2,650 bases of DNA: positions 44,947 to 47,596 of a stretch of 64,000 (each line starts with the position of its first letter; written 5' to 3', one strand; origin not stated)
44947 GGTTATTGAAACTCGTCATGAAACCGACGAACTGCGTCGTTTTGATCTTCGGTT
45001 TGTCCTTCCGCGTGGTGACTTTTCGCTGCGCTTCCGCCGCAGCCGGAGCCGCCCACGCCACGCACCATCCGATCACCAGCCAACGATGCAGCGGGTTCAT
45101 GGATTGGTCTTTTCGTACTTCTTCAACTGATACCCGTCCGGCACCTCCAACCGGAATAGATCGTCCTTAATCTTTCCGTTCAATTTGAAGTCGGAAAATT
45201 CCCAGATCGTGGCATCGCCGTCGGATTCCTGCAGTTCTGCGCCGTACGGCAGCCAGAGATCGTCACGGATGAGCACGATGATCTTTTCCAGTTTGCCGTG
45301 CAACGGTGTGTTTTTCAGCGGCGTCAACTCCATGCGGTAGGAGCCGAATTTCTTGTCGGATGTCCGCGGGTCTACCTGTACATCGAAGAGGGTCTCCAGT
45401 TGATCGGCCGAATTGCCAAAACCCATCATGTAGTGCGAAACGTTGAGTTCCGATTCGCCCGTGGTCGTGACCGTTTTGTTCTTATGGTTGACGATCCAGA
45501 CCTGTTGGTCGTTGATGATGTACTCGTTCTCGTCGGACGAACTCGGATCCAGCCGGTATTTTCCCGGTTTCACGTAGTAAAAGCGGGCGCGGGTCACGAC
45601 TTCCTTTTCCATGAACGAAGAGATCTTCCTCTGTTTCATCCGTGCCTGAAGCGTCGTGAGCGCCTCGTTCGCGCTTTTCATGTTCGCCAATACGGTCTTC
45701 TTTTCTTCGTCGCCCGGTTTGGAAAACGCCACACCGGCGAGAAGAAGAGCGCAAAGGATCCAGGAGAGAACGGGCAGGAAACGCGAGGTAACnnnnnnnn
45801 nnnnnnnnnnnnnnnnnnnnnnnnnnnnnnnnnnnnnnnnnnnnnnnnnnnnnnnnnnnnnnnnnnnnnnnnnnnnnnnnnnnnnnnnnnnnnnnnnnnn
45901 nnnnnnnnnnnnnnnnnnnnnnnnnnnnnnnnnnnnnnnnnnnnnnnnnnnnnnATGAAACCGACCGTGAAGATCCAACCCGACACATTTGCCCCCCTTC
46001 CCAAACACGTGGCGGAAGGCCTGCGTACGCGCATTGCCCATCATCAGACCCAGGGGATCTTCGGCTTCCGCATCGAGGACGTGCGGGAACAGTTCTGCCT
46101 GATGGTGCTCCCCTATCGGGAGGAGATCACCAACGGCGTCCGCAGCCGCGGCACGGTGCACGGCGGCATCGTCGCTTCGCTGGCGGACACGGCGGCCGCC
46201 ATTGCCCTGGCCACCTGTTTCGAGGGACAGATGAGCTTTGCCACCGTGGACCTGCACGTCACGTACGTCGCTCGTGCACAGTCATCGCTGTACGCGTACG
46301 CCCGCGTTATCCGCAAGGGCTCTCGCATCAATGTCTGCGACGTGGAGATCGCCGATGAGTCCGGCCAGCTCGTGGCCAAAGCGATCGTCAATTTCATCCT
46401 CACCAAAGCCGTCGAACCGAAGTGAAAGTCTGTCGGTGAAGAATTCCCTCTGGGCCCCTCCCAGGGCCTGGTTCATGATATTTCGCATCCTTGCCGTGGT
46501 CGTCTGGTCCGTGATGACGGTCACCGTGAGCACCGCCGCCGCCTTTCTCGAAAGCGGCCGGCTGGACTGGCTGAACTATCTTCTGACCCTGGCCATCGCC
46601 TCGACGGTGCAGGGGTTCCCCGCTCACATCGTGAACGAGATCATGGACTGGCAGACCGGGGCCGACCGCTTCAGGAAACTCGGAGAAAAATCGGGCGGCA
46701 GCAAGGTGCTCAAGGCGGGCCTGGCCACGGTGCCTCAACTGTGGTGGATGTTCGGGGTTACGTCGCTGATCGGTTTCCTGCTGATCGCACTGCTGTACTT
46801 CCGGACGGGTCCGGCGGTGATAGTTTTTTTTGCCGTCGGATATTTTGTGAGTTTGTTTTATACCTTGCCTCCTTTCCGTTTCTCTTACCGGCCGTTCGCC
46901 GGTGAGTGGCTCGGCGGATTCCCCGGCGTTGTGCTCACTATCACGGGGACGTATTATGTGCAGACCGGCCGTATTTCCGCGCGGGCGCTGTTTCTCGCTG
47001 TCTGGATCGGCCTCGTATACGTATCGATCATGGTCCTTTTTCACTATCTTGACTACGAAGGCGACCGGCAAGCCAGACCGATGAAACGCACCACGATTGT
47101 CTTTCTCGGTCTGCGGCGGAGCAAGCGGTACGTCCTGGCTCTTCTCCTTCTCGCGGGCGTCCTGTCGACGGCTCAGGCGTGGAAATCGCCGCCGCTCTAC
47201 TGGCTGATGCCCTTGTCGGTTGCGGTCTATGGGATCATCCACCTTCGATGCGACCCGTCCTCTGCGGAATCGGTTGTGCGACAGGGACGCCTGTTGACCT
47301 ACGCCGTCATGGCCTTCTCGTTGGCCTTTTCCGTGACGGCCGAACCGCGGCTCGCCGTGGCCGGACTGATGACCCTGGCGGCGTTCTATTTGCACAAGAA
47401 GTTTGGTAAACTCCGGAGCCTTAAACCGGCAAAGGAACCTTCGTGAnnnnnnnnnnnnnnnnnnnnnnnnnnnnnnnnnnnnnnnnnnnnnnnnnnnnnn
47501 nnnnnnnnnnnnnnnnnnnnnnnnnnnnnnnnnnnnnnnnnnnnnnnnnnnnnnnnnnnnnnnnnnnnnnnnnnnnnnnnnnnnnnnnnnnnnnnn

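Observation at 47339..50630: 3.3 kb segment (about 3.0 kb of unique sequence) carrying a T9SS multiheme cytochrome, bracketed by 153-bp direct repeats of a gene-gene junction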

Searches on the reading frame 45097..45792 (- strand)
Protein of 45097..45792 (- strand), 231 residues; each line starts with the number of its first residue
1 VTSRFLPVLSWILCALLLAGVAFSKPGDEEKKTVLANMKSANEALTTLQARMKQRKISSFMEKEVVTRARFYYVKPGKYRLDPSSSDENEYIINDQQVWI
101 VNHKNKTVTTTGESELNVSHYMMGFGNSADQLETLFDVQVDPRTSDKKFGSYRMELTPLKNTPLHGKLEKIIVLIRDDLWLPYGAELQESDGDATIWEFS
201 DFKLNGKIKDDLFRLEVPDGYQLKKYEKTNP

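Call 72: search_protein_families(library=pfam, proteins=[window:45097-45792:-], max_evalue=0.01)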
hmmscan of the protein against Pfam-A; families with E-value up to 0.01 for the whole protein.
window:45097-45792:- (231 aa): 1 family
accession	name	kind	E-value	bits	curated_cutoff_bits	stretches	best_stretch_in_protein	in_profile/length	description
PF03548.22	LolA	-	3.7e-11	43.5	23.6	1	45-215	3-164/165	Outer membrane lipoprotein carrier protein LolA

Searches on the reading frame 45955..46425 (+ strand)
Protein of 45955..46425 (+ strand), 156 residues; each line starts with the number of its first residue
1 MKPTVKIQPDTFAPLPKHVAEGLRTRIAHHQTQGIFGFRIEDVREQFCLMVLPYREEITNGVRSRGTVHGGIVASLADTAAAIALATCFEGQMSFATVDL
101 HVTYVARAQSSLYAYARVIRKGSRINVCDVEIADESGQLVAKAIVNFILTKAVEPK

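Call 6: search_protein_families(library=pfam, proteins=[window:45955-46425:+], max_evalue=0.01)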
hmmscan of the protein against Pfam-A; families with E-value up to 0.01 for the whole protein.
window:45955-46425:+ (156 aa): 3 families
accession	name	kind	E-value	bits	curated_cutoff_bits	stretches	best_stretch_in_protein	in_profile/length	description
PF03061.28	4HBT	-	1.9e-14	54.1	20.6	1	66-141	2-79/79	Thioesterase superfamily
PF14539.12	DUF4442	-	6e-09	36.6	25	1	38-145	21-128/132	Domain of unknown function (DUF4442)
PF13622.12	4HBT_3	-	4.5e-07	30.5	24.3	1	66-147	9-82/83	Acyl-CoA thioesterase N-terminal domain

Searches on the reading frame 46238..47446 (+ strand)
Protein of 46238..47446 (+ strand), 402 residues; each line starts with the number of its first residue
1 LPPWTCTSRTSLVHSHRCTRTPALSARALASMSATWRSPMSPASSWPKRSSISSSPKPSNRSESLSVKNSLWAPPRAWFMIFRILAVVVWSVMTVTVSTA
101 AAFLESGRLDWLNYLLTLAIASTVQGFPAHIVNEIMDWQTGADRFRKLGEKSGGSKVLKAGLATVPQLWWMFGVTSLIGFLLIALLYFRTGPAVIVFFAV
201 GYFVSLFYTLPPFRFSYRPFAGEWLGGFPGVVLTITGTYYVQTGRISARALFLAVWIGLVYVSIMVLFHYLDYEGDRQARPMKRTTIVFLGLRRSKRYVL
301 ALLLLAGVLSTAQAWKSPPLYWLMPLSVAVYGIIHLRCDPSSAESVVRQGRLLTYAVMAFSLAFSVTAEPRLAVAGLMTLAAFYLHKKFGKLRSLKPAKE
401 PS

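Call 6: search_protein_families(library=pfam, proteins=[window:46238-47446:+], max_evalue=0.01)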
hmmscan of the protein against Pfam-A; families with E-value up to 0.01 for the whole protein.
window:46238-47446:+ (402 aa): 1 family
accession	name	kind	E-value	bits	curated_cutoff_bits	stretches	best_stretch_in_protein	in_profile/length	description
PF01040.23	UbiA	-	1.1e-21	77.7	34.2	1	95-334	3-229/250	UbiA prenyltransferase family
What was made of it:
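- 46475..47446 (+): Intact UbiA-family prenyltransferase gene (323 aa). Its last 108 nt lie in the left repeat copy. Pfam PF01040 at 77.7 bits (call 6).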

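Call 45: search_protein_families(library=ncbifam, proteins=[window:46478-47446:+], max_evalue=0.01)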
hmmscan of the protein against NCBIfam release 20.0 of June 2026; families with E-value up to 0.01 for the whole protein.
window:46478-47446:+ (322 aa): 9 families
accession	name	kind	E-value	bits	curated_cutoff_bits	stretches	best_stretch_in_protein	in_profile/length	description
TIGR02235.1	menA_cyano-plnt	equivalog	1.5e-17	63.8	225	1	11-239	14-231/285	2-carboxy-1,4-naphthoquinone phytyltransferase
NF004751.0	PRK06080.1-3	equivalog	1.5e-16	60.8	264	1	11-251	25-259/296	1,4-dihydroxy-2-naphthoate polyprenyltransferase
NF004749.0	PRK06080.1-1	equivalog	3.1e-13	49.6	277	1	9-231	32-244/311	1,4-dihydroxy-2-naphthoate polyprenyltransferase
TIGR00751.1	menA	equivalog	1.3e-11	44.5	102.15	1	13-249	10-249/284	1,4-dihydroxy-2-naphthoate octaprenyltransferase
NF004750.0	PRK06080.1-2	equivalog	1.1e-10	41.4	346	1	14-230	24-237/301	1,4-dihydroxy-2-naphthoate polyprenyltransferase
NF004753.0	PRK06080.1-5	equivalog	2.9e-09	36.6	555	1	10-229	25-240/312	1,4-dihydroxy-2-naphthoate polyprenyltransferase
NF009926.0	PRK13387.1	equivalog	8.7e-07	28.3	316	1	11-171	18-172/317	1,4-dihydroxy-2-naphthoate polyprenyltransferase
NF005742.0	PRK07566.1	equivalog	1e-05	24.8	313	1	81-222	106-242/315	chlorophyll synthase ChlG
NF004754.0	PRK06080.1-6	equivalog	5.1e-05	22.8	522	1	14-226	27-236/308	1,4-dihydroxy-2-naphthoate polyprenyltransferase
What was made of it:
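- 46475..47446 (+): It has weak MenA-like NCBIfam hits below cut-off (call 45).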
